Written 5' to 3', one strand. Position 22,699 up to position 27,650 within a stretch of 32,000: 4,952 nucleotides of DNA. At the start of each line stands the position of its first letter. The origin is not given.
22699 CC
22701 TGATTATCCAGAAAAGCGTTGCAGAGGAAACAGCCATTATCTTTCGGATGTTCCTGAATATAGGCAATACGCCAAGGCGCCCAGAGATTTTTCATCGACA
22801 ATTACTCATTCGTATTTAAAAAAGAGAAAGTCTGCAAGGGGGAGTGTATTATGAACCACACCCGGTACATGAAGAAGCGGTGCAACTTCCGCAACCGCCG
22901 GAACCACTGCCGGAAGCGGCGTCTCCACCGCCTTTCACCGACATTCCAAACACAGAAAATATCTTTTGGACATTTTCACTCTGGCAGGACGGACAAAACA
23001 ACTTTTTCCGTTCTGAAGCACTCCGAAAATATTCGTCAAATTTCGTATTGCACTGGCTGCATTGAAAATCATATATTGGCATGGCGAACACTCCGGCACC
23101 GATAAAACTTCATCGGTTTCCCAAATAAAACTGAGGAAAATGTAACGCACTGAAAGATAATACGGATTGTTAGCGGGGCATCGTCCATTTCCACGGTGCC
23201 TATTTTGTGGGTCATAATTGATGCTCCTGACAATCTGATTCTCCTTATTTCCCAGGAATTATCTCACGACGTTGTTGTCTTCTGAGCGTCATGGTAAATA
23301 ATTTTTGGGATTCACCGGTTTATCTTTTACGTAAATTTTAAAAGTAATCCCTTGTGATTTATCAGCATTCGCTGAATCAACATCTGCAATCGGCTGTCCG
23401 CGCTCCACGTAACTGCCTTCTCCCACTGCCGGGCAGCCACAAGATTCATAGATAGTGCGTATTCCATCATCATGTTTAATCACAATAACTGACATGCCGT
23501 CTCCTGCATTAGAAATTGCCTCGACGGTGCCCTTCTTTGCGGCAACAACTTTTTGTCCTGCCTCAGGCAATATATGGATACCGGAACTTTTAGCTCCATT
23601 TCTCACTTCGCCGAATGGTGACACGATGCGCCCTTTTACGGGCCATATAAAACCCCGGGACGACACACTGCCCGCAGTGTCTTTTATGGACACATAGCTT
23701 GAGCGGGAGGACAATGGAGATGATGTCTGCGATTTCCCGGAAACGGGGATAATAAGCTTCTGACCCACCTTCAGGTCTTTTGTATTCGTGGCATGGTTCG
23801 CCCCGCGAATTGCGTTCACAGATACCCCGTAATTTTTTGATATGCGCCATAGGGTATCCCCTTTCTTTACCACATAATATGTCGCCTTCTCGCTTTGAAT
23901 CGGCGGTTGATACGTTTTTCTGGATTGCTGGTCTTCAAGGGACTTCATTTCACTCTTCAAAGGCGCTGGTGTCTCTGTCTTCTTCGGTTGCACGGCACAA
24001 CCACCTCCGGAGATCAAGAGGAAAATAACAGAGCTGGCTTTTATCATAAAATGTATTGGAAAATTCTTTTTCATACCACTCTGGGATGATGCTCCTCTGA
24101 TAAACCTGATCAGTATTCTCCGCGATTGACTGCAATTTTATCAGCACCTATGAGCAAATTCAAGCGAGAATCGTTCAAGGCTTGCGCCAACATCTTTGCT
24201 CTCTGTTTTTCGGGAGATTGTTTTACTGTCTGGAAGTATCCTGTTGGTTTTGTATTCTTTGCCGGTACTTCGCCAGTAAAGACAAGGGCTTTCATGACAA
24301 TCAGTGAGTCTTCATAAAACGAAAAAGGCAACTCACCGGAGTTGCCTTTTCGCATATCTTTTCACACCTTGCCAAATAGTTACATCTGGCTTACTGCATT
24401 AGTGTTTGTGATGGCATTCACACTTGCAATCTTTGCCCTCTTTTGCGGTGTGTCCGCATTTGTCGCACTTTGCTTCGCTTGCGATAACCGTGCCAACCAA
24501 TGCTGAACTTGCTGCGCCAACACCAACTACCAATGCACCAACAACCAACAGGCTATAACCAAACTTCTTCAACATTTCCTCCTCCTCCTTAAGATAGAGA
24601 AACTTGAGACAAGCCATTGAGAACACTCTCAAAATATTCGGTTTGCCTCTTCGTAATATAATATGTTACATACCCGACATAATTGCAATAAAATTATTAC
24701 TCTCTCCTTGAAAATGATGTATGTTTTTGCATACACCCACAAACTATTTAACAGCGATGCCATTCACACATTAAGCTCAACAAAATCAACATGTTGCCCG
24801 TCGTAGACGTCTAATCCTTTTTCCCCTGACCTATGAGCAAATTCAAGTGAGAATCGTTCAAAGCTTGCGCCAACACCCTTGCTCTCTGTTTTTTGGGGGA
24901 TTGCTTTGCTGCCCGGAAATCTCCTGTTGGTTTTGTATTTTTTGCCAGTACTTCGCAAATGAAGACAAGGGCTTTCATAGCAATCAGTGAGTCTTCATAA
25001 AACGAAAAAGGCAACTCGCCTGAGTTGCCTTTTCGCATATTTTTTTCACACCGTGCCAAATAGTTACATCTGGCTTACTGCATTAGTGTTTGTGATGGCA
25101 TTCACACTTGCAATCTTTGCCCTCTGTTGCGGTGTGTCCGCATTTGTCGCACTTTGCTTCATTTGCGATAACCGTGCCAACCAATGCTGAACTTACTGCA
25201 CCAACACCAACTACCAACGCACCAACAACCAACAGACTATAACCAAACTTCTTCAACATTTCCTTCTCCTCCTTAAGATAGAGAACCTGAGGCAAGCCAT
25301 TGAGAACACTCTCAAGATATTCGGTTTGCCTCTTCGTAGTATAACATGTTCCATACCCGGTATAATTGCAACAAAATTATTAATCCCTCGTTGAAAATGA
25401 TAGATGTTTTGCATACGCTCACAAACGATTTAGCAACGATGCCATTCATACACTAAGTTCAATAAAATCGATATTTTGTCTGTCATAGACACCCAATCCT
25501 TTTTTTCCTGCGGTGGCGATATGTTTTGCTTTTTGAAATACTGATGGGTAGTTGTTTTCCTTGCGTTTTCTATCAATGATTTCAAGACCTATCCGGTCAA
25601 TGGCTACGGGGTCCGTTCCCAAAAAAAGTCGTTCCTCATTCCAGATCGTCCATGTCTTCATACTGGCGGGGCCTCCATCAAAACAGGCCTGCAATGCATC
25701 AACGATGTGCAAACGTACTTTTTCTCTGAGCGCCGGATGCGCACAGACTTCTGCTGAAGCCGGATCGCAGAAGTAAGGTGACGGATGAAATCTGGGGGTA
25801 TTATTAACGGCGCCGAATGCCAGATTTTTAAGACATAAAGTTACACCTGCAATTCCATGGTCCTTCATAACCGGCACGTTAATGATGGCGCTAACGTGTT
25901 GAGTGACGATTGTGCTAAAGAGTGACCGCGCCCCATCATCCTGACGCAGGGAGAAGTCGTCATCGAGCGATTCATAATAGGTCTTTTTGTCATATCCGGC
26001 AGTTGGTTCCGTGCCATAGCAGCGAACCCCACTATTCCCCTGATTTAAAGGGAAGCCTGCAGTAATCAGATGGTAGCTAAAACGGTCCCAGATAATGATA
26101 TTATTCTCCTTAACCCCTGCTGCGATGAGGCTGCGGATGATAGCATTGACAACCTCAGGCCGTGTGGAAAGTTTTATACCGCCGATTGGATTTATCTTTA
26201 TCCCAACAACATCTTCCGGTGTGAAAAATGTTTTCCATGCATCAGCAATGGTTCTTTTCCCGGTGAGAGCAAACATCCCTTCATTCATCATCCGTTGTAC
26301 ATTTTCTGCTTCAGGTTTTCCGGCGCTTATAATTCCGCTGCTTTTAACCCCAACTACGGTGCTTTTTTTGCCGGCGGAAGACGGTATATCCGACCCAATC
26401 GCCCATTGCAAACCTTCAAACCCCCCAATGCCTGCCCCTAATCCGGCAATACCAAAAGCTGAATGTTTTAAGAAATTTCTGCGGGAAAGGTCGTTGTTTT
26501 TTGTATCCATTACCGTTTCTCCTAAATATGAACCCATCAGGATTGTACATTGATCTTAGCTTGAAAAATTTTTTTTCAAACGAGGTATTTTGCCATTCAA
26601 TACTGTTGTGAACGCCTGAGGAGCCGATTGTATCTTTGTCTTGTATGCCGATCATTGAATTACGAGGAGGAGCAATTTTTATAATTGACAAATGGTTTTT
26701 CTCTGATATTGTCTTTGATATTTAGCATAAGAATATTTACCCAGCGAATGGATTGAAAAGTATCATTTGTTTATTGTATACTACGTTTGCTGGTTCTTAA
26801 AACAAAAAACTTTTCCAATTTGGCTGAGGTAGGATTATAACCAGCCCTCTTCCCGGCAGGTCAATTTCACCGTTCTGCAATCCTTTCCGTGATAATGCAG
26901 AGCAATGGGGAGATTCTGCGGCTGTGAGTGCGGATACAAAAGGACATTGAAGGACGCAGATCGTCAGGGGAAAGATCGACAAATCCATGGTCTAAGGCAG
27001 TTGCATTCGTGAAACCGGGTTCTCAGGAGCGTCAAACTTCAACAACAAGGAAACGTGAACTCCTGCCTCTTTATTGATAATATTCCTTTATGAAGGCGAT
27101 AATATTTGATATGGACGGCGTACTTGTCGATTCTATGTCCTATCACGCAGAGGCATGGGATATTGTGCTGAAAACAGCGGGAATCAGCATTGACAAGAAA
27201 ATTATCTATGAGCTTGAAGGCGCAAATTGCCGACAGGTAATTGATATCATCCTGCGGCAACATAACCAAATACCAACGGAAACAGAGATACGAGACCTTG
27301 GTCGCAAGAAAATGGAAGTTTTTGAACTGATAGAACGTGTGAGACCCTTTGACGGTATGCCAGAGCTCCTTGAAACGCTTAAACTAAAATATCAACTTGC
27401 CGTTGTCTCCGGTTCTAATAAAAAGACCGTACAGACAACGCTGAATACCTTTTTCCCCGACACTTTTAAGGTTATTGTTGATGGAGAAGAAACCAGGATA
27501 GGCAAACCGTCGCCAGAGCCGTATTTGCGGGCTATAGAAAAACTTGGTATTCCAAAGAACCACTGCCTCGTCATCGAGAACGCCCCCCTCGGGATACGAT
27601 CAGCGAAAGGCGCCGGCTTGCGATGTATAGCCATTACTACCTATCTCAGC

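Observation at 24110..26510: Tat-exported DUF362-like protein followed by duplicated genes for a 58-aa membrane-anchored Cys/His-rich peptide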

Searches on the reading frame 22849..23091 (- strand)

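Call 4: search_protein_families(library=pfam, proteins=[window:22849-23091:-], max_evalue=0.01)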
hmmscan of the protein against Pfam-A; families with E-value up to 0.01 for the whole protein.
window:22849-23091:- (80 aa): 2 families
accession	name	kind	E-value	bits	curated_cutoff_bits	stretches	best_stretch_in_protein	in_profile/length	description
PF09723.15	Zn_ribbon_8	-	9e-13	48.5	34.4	1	4-45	1-41/41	Zinc ribbon domain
PF06676.16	DUF1178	-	0.00014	22.8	31.6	1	4-54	1-56/147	Protein of unknown function (DUF1178)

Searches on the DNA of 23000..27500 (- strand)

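Call 15: search_rna_families(source=window, start=23000, end=27500, threshold=evalue, max_evalue=1)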
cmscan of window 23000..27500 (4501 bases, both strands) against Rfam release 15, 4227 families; matches with E-value up to 1: 0.
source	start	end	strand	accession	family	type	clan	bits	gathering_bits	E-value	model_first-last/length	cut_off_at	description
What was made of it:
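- On Any Rfam family, leader hairpin: cmscan of 23000-27500 on both strands at E<=1 gave 0 matches (call 15).
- No Rfam match (call 15).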

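Call 50: build_rna_model(alignment_id=A4, structure=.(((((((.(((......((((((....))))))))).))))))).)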
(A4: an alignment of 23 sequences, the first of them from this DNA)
Model R1 built from alignment A4 (23 sequences, 46 columns); structure: as given.
model positions 41; base pairs 13; branch points 0; effective number of sequences 23; information 0.861 bits per position. Calibrated on 0.2 Mb of random sequence (short: E-values are rough).
structure used (alignment columns):
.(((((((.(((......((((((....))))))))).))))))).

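Call 51: search_with_rna_model(model_id=R1, sources=[window, L001, L003, L005, L006, L008, L012, L013, L014, L015, L016, L017, L018, L019, L020, L021, L022, L023, L024, L025, L026, L027, L028, L029, L030, L031, L033, L034, L035, L036, L037, L038, L039, L040, L041], max_evalue=1, make_alignment=true)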
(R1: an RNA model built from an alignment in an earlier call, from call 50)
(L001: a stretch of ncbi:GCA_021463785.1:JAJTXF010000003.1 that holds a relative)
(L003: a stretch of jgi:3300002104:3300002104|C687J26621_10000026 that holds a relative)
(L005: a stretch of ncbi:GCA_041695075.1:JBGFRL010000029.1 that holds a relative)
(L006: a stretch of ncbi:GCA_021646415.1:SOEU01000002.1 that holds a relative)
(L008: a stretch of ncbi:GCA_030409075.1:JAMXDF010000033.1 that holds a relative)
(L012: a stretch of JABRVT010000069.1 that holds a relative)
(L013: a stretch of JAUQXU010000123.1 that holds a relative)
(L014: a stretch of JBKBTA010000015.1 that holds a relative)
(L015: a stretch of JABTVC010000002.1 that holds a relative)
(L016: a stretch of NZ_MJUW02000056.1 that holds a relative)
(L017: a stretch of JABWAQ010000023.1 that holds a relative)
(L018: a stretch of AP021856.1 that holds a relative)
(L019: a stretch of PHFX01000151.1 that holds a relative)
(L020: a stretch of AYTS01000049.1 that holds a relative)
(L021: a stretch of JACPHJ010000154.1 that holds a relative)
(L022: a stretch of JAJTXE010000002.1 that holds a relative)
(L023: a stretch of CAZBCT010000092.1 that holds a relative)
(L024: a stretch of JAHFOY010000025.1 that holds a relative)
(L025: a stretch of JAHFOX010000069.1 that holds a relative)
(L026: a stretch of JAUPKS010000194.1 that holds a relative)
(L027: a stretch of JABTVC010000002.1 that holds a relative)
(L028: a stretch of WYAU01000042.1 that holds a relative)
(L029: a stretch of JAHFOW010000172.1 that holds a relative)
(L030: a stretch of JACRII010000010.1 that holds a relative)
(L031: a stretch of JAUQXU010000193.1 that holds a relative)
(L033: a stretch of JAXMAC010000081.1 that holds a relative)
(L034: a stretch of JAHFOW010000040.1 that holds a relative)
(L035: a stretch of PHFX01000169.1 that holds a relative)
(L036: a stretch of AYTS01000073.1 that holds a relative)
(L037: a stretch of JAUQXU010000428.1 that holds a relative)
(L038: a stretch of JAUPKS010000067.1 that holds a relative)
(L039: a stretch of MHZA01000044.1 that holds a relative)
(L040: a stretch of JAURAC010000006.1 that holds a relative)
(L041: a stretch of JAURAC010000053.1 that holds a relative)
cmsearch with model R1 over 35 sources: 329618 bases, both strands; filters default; matches with E-value up to 1: 39.
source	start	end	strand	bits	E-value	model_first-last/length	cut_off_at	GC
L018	4930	4970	+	50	3.3e-12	1-41/41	no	0.49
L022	4930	4970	+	50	3.3e-12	1-41/41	no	0.49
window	25289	25329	-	47.5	2e-11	1-41/41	no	0.46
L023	4790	4830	+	47.5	2.1e-11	1-41/41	no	0.56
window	24606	24646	-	47.3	2.4e-11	1-41/41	no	0.41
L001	5930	5970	+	47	3e-11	1-41/41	no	0.51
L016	4930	4970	+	47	3e-11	1-41/41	no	0.51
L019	4930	4970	+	46.8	3.3e-11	1-41/41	no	0.44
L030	4933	4970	+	42.5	7.6e-10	1-41/41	no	0.53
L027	4930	4970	+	42.2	9.3e-10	1-41/41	no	0.61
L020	4930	4970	+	41.3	1.7e-09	1-41/41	no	0.46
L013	151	191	+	41.1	2e-09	1-41/41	no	0.59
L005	7930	7970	+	40.2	3.9e-09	1-41/41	no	0.68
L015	4928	4968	+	40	4.4e-09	1-41/41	no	0.51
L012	1729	1769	+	39.2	7.7e-09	1-41/41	no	0.66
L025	4922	4962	+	37.5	2.6e-08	1-41/41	no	0.51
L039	559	599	+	37.5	2.6e-08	1-41/41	no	0.59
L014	4931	4971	+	37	3.9e-08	1-41/41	no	0.61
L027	4884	4924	+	36.9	4e-08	1-41/41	no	0.66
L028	1197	1237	+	36.5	5.6e-08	1-41/41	no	0.59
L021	4656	4696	+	35.6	1e-07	1-41/41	no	0.56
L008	5930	5970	+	33.9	3.5e-07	1-41/41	no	0.63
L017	4930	4970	+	33.9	3.5e-07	1-41/41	no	0.63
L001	3663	3703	+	33.9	3.5e-07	1-41/41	no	0.46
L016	2591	2631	+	33.9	3.5e-07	1-41/41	no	0.46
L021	4930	4970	+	31.2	2.4e-06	1-41/41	no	0.46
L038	4933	4973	+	30.2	5.2e-06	1-41/41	no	0.56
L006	12120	12160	+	30.1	5.5e-06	1-41/41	no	0.44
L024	4662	4702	+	28.7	1.5e-05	1-41/41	no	0.49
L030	4659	4699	+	25.7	0.00013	1-41/41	no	0.49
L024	4931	4970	+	25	0.00021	1-41/41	no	0.45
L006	5932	5972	+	23.8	0.00051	1-41/41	no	0.49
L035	4937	4974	+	23.5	0.00061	1-41/41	no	0.61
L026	1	18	+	20.8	0.0045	24-41/41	5'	0.61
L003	5936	5972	+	20.4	0.0058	1-41/41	no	0.43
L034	4901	4942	+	18.2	0.029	1-41/41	no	0.52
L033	4627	4667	+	15.3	0.23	1-41/41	no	0.56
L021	4933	4973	-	14.3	0.46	1-41/41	no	0.46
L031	2149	2174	+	13.8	0.65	7-32/41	no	0.5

Alignment A5: 39 matches aligned to the model, 50 columns, each read 5' to 3' on its own strand. Consensus structure (alignment columns), stored with it:
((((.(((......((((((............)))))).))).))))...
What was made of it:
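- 25289..25332 (-): Leader RNA hairpin A: P1, P1b, 6-nt 5' bulge, P2, GUGU loop. cmsearch 47.5 bits, E=2e-11 (call 51).
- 24606..24649 (-): Leader RNA hairpin B. cmsearch 47.3 bits, E=2.4e-11 (call 51).
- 39 CM matches at E<=1; the confident ones lie just upstream of family genes (call 51).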

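Call 72: search_with_rna_model(model_id=R1, sources=[L169, L170, L171, L162, L163, L164], max_evalue=1, show_alignments=3)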
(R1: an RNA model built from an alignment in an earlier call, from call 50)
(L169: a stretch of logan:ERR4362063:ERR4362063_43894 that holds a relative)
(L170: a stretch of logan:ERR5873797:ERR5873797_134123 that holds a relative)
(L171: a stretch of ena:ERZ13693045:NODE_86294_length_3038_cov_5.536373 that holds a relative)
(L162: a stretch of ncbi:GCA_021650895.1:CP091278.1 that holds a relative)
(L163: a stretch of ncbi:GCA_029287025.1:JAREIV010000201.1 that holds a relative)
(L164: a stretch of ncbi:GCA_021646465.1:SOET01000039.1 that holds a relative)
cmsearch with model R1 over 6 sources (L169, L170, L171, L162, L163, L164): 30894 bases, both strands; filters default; matches with E-value up to 1: 1.
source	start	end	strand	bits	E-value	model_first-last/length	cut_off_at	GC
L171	951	991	+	25.4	1.5e-05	1-41/41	no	0.46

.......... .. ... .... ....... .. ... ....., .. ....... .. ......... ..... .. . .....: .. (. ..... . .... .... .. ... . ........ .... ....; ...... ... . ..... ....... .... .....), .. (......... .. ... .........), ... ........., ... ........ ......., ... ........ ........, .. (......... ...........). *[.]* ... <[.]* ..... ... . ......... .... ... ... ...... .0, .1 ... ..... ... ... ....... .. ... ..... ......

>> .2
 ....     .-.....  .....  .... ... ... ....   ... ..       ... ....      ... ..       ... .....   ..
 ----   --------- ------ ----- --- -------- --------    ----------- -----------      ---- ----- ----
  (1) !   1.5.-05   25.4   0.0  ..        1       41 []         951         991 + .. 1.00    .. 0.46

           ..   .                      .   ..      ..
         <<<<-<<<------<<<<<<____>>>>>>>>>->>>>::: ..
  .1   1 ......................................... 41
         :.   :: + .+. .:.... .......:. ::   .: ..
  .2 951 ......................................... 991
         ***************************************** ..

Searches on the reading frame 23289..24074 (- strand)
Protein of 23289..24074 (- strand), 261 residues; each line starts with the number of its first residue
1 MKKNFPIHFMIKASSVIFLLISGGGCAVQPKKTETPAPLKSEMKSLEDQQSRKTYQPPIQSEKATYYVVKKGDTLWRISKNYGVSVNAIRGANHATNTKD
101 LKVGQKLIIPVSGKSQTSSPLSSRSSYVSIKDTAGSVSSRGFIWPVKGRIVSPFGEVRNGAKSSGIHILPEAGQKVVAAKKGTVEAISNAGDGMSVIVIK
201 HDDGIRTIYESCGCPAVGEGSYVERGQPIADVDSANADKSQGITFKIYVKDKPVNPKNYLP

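Call 4: search_protein_families(library=pfam, proteins=[window:23289-24074:-], max_evalue=0.01)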
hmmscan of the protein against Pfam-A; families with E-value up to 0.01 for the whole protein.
window:23289-24074:- (261 aa): 7 families
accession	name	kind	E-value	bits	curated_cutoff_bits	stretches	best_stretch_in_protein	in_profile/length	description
PF01476.26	LysM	-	6.9e-17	61.6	20.9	1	67-110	1-43/43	LysM domain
PF01551.29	Peptidase_M23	-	5e-16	59.1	28.7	1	163-256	3-96/96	Peptidase family M23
PF00358.26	PTS_EIIA_1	-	0.00033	20.8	27.2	0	164-205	29-66/127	phosphoenolpyruvate-dependent sugar phosphotransferase system, EIIA 1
PF23446.1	LysM1_NFP_LYK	-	0.0008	20.7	36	1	73-112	16-56/60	NFP/LYK LysM1 domain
PF11518.13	DUF3221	-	0.0017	19.1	26.4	1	92-129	42-79/82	Protein of unknown function (DUF3221)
PF23472.1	LysM2_CERK1_LYK3_4_5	-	0.0053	17.1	27.4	0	64-111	5-55/56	LYK3/4/5 LysM2 domain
PF23473.1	LysM3_LYK4_5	-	0.0092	16.5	29.3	0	67-97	5-35/48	LYK4/5 LysM3 domain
